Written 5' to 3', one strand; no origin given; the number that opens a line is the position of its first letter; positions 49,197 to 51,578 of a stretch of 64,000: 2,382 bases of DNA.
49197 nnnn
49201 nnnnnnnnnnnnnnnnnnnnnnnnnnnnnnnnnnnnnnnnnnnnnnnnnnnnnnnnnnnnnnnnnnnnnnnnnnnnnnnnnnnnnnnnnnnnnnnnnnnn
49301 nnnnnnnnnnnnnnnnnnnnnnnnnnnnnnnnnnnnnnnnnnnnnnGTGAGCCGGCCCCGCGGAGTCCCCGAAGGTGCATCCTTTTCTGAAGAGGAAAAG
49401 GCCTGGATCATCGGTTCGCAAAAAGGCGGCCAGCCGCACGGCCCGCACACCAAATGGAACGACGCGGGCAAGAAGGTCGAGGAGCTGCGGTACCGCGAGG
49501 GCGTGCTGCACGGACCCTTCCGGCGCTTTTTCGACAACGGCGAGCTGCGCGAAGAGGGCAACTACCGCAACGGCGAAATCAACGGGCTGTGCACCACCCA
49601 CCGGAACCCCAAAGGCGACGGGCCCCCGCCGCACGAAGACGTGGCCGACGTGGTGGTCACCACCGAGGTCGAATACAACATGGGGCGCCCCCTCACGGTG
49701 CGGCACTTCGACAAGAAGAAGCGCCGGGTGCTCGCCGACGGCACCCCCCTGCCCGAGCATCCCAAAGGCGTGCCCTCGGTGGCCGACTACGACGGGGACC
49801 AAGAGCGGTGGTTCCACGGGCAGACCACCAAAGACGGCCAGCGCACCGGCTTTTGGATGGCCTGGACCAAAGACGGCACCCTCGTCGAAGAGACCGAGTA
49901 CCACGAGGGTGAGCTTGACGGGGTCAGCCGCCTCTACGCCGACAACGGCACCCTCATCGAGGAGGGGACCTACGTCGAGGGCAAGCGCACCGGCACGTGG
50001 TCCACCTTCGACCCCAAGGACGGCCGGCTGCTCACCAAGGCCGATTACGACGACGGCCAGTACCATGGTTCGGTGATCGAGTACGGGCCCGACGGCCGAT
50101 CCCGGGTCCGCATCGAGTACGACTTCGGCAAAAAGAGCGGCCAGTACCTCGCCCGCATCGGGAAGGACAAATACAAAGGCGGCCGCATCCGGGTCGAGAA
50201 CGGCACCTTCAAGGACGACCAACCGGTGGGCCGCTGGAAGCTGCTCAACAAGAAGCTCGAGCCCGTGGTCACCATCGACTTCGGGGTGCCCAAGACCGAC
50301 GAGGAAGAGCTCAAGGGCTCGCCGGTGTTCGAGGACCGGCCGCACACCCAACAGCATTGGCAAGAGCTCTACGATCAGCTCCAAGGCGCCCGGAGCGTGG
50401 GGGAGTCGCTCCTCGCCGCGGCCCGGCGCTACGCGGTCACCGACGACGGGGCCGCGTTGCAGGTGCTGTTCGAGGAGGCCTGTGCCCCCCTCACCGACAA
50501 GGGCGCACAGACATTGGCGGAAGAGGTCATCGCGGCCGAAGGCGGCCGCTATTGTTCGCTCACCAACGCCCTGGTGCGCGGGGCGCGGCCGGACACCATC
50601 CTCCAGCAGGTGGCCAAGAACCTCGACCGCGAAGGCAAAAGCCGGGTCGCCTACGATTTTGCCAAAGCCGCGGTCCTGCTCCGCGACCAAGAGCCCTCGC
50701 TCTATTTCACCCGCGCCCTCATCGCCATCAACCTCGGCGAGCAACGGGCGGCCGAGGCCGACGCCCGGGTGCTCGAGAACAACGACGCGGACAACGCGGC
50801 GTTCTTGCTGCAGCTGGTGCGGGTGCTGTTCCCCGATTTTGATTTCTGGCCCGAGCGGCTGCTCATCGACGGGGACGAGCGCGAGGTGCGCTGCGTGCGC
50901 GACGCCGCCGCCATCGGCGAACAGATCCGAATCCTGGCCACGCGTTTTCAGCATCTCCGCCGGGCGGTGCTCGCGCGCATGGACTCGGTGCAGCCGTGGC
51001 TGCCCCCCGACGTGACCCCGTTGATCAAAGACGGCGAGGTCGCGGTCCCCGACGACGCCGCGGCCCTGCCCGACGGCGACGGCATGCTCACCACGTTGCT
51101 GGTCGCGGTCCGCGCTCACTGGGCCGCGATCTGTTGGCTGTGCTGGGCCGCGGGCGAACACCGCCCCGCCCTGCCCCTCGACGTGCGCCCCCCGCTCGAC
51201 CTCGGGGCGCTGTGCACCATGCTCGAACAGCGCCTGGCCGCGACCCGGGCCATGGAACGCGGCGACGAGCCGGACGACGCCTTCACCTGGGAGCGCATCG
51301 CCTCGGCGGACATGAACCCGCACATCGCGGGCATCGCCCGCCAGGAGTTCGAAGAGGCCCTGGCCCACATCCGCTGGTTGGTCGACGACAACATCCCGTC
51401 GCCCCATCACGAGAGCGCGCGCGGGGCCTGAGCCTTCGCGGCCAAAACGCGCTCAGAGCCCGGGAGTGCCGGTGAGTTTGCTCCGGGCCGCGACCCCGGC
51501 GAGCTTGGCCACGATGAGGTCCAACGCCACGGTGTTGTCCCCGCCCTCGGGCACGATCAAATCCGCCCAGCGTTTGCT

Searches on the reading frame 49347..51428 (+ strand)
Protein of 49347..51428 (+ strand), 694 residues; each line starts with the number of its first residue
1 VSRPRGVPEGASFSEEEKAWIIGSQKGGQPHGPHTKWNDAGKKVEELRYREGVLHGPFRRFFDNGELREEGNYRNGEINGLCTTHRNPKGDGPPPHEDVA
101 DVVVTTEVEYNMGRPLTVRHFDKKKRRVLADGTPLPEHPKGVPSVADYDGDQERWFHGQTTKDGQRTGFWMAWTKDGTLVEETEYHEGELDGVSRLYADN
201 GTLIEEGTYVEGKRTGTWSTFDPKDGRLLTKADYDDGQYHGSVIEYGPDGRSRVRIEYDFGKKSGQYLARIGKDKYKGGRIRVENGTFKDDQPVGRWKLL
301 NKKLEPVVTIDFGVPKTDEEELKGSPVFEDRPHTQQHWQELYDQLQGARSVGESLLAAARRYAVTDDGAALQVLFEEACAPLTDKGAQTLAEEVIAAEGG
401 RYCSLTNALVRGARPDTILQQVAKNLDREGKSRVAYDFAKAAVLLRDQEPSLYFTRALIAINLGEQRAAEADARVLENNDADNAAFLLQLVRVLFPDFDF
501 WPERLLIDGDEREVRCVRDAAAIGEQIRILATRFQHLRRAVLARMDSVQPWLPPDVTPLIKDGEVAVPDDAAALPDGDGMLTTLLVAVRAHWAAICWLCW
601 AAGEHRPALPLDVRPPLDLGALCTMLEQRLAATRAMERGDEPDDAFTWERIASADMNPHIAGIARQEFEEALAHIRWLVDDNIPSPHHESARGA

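Call 5: search_protein_families(library=pfam, proteins=[window:49347-51428:+], max_evalue=0.1)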
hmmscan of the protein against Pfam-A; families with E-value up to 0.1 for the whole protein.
window:49347-51428:+ (694 aa): 1 family
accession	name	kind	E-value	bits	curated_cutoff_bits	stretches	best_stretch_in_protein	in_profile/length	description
PF07661.19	MORN_2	-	1.1e-10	40.9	29.6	1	54-75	1-22/22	MORN repeat variant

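Call 6: search_protein_families(library=ncbifam, proteins=[window:49347-51428:+], max_evalue=0.1)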
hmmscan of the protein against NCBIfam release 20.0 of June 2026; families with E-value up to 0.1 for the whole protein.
window:49347-51428:+ (694 aa): 1 family
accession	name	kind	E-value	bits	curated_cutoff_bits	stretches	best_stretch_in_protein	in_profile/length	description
NF033566.1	adhes_LIC20035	equivalog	2.7e-13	49.6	250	2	161-306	111-254/434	LIC20035 family adhesin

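Call 14: find_homologous_proteins(query=window:49347-51428:+)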
Query window:49347-51428:+ (694 aa): 11 proteins with E <= 0.001 among 8000 candidates.
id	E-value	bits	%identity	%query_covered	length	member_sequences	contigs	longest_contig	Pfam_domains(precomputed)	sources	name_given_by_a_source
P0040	0.0e+0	1621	100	100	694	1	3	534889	PF07661.20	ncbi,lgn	-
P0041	4.8e-200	685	47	99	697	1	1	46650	PF07661.20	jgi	jgi:antitoxin component YwqK of YwqJK toxin-antitoxin module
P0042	5.6e-200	685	47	99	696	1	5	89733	PF07661.20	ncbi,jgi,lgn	jgi:antitoxin component YwqK of YwqJK toxin-antitoxin module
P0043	2.0e-181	623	44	100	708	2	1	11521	PF07661.20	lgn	-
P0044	3.8e-179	616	44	100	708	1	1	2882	PF07661.20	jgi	-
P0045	2.1e-178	613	44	99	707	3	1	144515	PF07661.20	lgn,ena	-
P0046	3.1e-146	507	36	99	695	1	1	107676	PF07661.20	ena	-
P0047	2.2e-145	504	36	99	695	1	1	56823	PF07661.20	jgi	jgi:antitoxin component YwqK of YwqJK toxin-antitoxin module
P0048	3.7e-145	503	41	99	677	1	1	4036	PF07661.20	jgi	-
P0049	1.0e-22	99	27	32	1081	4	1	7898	PF13371.13,PF00515.35,PF13428.13,PF07661.20,PF07719.24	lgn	-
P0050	7.2e-6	43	28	31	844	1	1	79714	PF02985.29,PF07661.20,PF13646.13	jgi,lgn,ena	-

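Call 16: find_encoding_contigs(protein=P0042, flank=8000, max_places=2)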
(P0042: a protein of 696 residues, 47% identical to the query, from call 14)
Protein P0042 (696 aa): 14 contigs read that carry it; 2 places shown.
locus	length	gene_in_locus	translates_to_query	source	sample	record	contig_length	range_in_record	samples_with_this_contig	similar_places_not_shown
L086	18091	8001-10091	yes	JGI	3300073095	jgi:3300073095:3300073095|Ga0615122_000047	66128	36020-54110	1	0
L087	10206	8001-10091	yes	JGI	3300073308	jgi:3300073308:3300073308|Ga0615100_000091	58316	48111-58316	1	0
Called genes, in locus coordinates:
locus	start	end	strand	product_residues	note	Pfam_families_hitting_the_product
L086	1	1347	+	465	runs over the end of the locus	PF00890:FAD_binding_2 (weak), PF01134:GIDA (faint), PF01262:AlaDh_PNT_C (faint), PF01266:DAO (faint), PF07992:Pyr_redox_2, PF12831:FAD_oxidored, PF00070:Pyr_redox, PF02852:Pyr_redox_dim, +4 more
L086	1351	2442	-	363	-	-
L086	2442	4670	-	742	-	-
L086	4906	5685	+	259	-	PF13640:2OG-FeII_Oxy_3 (weak)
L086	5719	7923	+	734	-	PF03486:HI0933_like (faint), PF00890:FAD_binding_2 (weak), PF07992:Pyr_redox_2, PF13738:Pyr_redox_3, PF12838:Fer4_7 (weak), PF13187:Fer4_9 (weak), PF13237:Fer4_10 (weak), PF14697:Fer4_21, +4 more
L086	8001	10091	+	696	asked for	PF07661:MORN_2 (faint)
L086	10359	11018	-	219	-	PF00485:PRK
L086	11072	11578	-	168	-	-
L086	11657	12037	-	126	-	-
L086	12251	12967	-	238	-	PF05742:TANGO2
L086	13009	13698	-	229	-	PF17837:4PPT_N, PF01648:ACPS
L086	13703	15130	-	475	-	-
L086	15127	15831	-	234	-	-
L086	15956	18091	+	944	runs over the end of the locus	PF00486:Trans_reg_C, PF13191:AAA_16 (weak), PF13401:AAA_22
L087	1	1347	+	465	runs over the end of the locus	PF00890:FAD_binding_2 (weak), PF01134:GIDA (faint), PF01262:AlaDh_PNT_C (faint), PF01266:DAO (faint), PF07992:Pyr_redox_2, PF12831:FAD_oxidored, PF00070:Pyr_redox, PF02852:Pyr_redox_dim, +4 more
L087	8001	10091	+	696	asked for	PF07661:MORN_2 (faint)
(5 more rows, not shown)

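Call 17: find_encoding_contigs(protein=P0045, flank=8000, max_places=2)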
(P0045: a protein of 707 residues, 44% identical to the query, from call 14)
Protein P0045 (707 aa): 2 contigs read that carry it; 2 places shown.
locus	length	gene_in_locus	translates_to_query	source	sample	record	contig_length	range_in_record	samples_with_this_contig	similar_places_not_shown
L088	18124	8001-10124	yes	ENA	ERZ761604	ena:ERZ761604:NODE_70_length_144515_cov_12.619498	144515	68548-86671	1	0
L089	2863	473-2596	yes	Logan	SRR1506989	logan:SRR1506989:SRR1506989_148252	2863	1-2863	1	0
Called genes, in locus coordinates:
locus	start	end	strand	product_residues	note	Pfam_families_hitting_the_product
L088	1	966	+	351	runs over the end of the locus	PF01207:Dus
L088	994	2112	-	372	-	-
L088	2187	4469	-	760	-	-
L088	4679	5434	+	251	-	-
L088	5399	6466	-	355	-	PF12801:Fer4_5 (weak), PF00037:Fer4 (faint), PF12837:Fer4_6 (faint), PF12801:Fer4_5 (weak), PF12838:Fer4_7 (faint), PF13237:Fer4_10 (weak), PF14697:Fer4_21, PF13187:Fer4_9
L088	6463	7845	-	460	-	PF07992:Pyr_redox_2, PF00070:Pyr_redox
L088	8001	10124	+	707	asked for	PF07661:MORN_2 (faint)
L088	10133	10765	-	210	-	PF00485:PRK, PF01121:CoaE (faint), PF06414:Zeta_toxin (faint)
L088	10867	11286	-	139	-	-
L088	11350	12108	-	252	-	PF05742:TANGO2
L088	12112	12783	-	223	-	PF17837:4PPT_N, PF01648:ACPS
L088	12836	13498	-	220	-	-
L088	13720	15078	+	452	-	PF00005:ABC_tran, PF13304:AAA_21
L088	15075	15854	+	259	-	PF06182:ABC2_membrane_6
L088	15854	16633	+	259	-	PF06182:ABC2_membrane_6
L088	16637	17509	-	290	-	PF07608:DUF1571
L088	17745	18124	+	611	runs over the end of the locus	PF13522:GATase_6, PF13537:GATase_7, PF01380:SIS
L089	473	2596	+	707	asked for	PF07661:MORN_2 (faint)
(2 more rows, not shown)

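Call 18: find_encoding_contigs(protein=P0046, flank=8000, max_places=2)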
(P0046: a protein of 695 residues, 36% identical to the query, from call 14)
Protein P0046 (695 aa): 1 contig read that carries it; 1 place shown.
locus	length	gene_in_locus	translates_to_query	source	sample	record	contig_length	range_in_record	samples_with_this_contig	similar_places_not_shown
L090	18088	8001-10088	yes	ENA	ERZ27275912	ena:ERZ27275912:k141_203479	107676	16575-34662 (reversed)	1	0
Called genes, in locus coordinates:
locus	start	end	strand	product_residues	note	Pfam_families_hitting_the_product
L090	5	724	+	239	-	-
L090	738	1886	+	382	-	PF01207:Dus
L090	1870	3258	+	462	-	PF01262:AlaDh_PNT_C (faint), PF02737:3HCDH_N (faint), PF03486:HI0933_like (faint), PF07992:Pyr_redox_2, PF12831:FAD_oxidored (weak), PF13738:Pyr_redox_3, PF00070:Pyr_redox, PF02852:Pyr_redox_dim, +1 more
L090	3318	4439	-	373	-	PF13646:HEAT_2 (weak)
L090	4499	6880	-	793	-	-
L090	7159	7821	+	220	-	PF13640:2OG-FeII_Oxy_3 (weak)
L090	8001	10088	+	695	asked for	PF07661:MORN_2 (faint)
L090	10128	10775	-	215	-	PF00485:PRK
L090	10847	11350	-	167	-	-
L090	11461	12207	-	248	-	PF05742:TANGO2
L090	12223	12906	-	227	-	PF17837:4PPT_N, PF01648:ACPS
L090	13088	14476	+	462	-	PF00083:Sugar_tr, PF07690:MFS_1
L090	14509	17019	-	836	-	PF00270:DEAD, PF00271:Helicase_C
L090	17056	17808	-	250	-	PF07608:DUF1571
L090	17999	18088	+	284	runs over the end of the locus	PF00702:Hydrolase (faint), PF13344:Hydrolase_6, PF13242:Hydrolase_like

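Call 60: predict_structure(alignment_id=A4)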
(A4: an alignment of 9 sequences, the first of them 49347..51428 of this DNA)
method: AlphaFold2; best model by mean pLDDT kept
length: 694 residues; sequences in the alignment: 9
mean_pLDDT: 88.3   pTM: 0.70
mean pLDDT of the five models: 88.3, 86.1, 84.9, 80.0, 76.2
residues with pLDDT >= 90: 415; 70-90: 231; 50-70: 29; < 50: 19
segments of 3 or more residues with pLDDT < 50: 506-512, 570-572, 690-694
pLDDT, mean of each block of 10 residues (from residue 1): 84 87 90 92 94 94 89 93 85 78 89 83 88 86 85 89 86 94 93 95 96 95 93 95 91 93 94 90 94 92 93 86 93 93 94 96 96 94 95 86 93 96 93 95 96 97 94 95 95 84 52 73 89 89 84 87 54 55 90 90 86 78 89 90 85 90 92 91 73 36
secondary structure, 60 per line:
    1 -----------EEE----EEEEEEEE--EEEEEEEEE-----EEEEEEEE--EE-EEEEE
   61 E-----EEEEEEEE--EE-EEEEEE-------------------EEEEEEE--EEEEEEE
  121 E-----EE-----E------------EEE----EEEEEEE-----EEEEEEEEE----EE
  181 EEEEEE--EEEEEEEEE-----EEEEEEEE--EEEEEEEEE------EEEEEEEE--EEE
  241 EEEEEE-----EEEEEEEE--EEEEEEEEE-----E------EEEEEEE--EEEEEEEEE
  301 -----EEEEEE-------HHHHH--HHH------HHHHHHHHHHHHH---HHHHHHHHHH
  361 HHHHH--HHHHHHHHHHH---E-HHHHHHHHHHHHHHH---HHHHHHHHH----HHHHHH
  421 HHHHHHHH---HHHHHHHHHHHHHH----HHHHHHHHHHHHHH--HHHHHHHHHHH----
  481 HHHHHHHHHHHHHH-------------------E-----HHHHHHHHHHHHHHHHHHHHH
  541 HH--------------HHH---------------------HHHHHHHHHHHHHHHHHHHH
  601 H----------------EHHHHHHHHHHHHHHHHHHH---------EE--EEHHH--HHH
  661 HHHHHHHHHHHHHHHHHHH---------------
elements in order (helices of 4 or more, strands of 3 or more residues): E12-14 E19-26 E29-37 E43-50 E56-61 E67-74 E80-85 E105-111 E114-121 E147-149 E154-160 E166-174 E179-186 E189-197 E203-210 E213-221 E228-235 E238-246 E252-259 E262-270 E283-289 E292-300 E306-311 H319-323 H335-347 H351-365 H368-378 H384-398 H402-410 H415-428 H432-445 H450-463 H466-476 H481-494 H520-542 H581-601 H619-637 H658-679

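Call 63: fold_search(model_id=the predicted structure, library=pdb)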
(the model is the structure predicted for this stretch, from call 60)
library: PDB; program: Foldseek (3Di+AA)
matches with E <= 10: 995; with E <= 0.001: 31
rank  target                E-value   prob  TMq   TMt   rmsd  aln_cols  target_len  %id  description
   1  6t6q_BBB              9.0e-08  1.00  0.16  0.46  10.4       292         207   14  Crystal structure of Toxoplasma gondii Morn1 (extended conformation). (released 2020-11-18)
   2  6t6q_AAA              2.4e-07  1.00  0.16  0.45  10.1       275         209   15  Crystal structure of Toxoplasma gondii Morn1 (extended conformation). (released 2020-11-18)
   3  6t4d                  1.4e-06  1.00  0.20  0.54   7.1       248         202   15  Crystal structure of Plasmodium falciparum Morn1 (released 2020-11-18)
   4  9uo9                  9.9e-06  1.00  0.19  0.40   7.8       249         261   16  Structure of mouse Junctophilin-2 (released 2026-01-21)
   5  9e5c_4y               1.4e-05  1.00  0.14  0.14  16.9       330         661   14  Cryo-EM structure of 96 nm repeat of microtubule doublet from T. brucei flagellum (released 2025-03-12)
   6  8j07_A                3.4e-05  1.00  0.16  0.44   8.5       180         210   19  96nm repeat of human respiratory doublet microtubule and associated axonemal complexes (released 2023-07-26)
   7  3mkq_A                3.4e-05  0.95  0.10  0.09  26.7       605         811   12  Crystal structure of yeast alpha/betaprime-COP subcomplex of the COPI vesicular coat (released 2010-07-14)
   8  7sqc_V0               5.1e-05  1.00  0.17  0.48   9.3       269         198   15  Ciliary C1 central pair apparatus isolated from Chlamydomonas reinhardtii (released 2022-04-13)
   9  3mkq_E                6.1e-05  0.92  0.09  0.08  26.8       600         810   10  Crystal structure of yeast alpha/betaprime-COP subcomplex of the COPI vesicular coat (released 2010-07-14)
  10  9e5c_3d               6.7e-05  1.00  0.15  0.15   7.3       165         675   21  Cryo-EM structure of 96 nm repeat of microtubule doublet from T. brucei flagellum (released 2025-03-12)
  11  8j07_c1               7.4e-05  1.00  0.13  0.31  10.5       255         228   14  96nm repeat of human respiratory doublet microtubule and associated axonemal complexes (released 2023-07-26)
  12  8qja_C                7.4e-05  0.77  0.06  0.05  28.8       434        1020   12  T6SS-linked Rhs repeat protein - Advenella mimigardefordensis VgrG-Rhs core (released 2024-09-25)
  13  9ifo_A                7.7e-05  0.57  0.06  0.04  30.7       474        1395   10  Structure of Teneurin-Like Protein (TLP) (released 2026-03-11)
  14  7jtk_A                9.7e-05  1.00  0.18  0.16  12.7       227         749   14  Radial spoke 1 isolated from Chlamydomonas reinhardtii (released 2020-12-16)
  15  7rxq_A                1.3e-04  1.00  0.20  0.40   7.2       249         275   15  Crystal structure of junctophilin-2 in complex with a CaV1.1 peptide (released 2022-02-23)
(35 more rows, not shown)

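Call 64: find_encoding_contigs(protein=P0047, flank=8000, max_places=1)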
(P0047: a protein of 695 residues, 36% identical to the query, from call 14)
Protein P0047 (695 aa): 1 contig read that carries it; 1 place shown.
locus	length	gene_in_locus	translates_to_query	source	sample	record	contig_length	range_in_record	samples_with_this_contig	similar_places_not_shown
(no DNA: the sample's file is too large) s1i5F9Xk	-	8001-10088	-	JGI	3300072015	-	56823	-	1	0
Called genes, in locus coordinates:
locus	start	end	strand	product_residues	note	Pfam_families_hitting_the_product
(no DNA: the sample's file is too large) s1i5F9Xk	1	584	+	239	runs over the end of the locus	-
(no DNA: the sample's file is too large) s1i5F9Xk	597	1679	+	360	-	PF01207:Dus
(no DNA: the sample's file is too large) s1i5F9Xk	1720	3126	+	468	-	PF01134:GIDA (faint), PF01262:AlaDh_PNT_C (faint), PF01266:DAO (faint), PF07992:Pyr_redox_2, PF12831:FAD_oxidored, PF13738:Pyr_redox_3 (weak), PF00070:Pyr_redox, PF02852:Pyr_redox_dim, +3 more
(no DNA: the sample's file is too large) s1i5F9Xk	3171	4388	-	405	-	PF13646:HEAT_2 (weak)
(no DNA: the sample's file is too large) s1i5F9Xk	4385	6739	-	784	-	-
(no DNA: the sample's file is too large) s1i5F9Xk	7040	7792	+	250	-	-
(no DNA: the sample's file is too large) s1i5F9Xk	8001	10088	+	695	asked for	PF07661:MORN_2 (faint)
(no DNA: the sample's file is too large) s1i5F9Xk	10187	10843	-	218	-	?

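Call 65: find_encoding_contigs(protein=P0043, flank=8000, max_places=1)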
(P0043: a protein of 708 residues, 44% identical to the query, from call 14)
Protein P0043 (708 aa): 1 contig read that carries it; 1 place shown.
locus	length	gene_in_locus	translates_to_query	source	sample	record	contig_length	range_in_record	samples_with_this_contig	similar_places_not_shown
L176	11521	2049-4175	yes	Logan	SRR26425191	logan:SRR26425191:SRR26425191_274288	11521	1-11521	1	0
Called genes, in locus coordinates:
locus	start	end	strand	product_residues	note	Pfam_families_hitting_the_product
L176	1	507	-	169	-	?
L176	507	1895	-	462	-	PF07992:Pyr_redox_2, PF00070:Pyr_redox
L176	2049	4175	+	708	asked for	PF07661:MORN_2 (faint)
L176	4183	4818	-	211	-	PF00485:PRK, PF01121:CoaE (faint), PF06414:Zeta_toxin (weak)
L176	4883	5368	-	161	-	-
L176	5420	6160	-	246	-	PF05742:TANGO2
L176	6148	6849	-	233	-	PF17837:4PPT_N, PF01648:ACPS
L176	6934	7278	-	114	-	-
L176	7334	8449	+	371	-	PF00005:ABC_tran, PF13304:AAA_21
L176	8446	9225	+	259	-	PF06182:ABC2_membrane_6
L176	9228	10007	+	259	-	PF06182:ABC2_membrane_6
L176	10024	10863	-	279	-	PF07608:DUF1571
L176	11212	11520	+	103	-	?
